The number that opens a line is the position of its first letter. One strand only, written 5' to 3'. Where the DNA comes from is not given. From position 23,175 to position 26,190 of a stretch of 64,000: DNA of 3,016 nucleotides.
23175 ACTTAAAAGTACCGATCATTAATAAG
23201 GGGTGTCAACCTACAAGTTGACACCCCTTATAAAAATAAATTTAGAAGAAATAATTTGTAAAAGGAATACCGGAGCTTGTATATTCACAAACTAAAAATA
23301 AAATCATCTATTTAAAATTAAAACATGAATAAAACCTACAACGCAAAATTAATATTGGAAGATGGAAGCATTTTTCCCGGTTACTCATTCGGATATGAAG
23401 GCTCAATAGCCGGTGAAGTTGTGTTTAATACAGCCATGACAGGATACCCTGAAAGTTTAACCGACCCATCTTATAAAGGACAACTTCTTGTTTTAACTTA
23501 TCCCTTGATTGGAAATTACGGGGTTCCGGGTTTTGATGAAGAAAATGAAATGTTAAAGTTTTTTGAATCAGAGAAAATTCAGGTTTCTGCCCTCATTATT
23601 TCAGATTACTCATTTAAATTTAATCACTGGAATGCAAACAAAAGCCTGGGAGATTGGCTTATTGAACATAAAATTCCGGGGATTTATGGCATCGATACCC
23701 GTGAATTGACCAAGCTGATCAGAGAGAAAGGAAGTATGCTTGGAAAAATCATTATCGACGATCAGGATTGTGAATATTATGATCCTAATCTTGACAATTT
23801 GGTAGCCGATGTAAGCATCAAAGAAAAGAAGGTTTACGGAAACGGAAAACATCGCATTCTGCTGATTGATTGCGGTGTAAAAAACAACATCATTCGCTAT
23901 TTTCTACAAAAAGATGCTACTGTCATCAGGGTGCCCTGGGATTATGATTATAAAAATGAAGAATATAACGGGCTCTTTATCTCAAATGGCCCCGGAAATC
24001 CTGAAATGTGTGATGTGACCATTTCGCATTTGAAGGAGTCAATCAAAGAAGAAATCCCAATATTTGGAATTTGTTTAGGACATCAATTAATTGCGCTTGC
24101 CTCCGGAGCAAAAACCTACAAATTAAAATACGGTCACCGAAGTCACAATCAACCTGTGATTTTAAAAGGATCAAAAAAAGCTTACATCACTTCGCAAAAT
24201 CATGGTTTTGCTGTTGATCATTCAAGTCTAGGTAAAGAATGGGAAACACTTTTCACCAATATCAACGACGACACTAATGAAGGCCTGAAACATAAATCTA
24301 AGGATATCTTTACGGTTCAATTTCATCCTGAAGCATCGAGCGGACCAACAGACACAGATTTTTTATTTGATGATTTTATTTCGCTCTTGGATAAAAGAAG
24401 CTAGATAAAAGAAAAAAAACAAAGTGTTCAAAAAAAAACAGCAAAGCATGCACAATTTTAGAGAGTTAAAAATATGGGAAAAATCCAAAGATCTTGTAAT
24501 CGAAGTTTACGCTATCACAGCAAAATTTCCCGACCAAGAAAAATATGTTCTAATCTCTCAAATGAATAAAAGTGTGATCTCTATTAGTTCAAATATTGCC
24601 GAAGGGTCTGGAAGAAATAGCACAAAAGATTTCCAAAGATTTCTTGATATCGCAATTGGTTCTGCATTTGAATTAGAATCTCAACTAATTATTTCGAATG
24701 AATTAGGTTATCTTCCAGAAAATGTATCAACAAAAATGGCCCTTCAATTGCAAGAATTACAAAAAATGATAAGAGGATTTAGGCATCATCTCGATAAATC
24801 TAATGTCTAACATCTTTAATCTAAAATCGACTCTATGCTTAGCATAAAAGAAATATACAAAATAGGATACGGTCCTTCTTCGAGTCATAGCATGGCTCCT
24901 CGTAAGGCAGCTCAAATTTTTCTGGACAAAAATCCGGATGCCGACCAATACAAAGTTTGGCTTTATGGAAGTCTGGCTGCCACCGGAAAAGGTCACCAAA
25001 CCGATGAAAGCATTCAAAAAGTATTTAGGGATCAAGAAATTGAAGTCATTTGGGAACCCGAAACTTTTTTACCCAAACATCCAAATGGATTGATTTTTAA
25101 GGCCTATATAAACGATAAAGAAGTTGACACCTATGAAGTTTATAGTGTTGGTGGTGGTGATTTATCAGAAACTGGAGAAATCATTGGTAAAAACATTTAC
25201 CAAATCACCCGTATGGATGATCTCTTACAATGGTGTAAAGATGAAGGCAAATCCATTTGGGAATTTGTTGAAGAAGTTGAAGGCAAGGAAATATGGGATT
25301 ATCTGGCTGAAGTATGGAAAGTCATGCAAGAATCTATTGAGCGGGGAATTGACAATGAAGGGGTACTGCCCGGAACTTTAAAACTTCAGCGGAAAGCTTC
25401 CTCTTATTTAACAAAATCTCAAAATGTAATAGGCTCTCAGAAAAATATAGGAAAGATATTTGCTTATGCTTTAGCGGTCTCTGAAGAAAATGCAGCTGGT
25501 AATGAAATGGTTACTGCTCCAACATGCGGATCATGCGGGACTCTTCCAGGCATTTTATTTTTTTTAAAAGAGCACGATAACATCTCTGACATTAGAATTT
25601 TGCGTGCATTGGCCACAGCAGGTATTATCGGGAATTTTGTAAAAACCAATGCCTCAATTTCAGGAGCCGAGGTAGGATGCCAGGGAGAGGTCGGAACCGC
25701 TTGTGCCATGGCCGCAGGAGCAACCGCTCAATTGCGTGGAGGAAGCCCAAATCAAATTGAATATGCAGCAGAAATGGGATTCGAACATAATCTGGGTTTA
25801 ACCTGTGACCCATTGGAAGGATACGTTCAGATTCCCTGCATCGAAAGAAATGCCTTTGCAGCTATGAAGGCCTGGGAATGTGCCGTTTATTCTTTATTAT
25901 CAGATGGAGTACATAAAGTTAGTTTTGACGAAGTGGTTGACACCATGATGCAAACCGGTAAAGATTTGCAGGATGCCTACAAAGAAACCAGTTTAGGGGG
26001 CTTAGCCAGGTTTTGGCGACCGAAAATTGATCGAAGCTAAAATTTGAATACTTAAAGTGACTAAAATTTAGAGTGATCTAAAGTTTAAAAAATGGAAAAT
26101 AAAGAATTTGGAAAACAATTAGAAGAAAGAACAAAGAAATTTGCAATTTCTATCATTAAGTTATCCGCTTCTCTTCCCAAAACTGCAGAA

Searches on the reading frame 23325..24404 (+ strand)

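Call 55: search_protein_families(library=pfam, proteins=[window:23325-24404:+], max_evalue=0.00001)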
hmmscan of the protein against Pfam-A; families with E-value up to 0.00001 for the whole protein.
window:23325-24404:+ (359 aa): 3 families
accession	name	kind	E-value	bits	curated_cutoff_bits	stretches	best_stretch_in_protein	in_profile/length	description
PF00117.34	GATase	-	2.8e-52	177.6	22.8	1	179-353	1-189/190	Glutamine amidotransferase class-I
PF00988.28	CPSase_sm_chain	-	1.3e-50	170.9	27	1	9-142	1-126/126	Carbamoyl-phosphate synthase small chain, CPSase domain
PF07722.19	Peptidase_C26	-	7.8e-09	36.1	20.5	1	232-336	94-219/219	Peptidase C26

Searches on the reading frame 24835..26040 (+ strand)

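Call 55: search_protein_families(library=pfam, proteins=[window:24835-26040:+], max_evalue=0.00001)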
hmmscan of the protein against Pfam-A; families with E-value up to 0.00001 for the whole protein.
window:24835-26040:+ (401 aa): 2 families
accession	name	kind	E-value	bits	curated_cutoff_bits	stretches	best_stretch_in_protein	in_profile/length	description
PF03313.21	SDH_alpha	-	2.5e-77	260.5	26.4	1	149-391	22-260/260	Serine dehydratase alpha chain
PF03315.21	SDH_beta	-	8.6e-25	88.3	26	2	3-60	1-64/155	Serine dehydratase beta chain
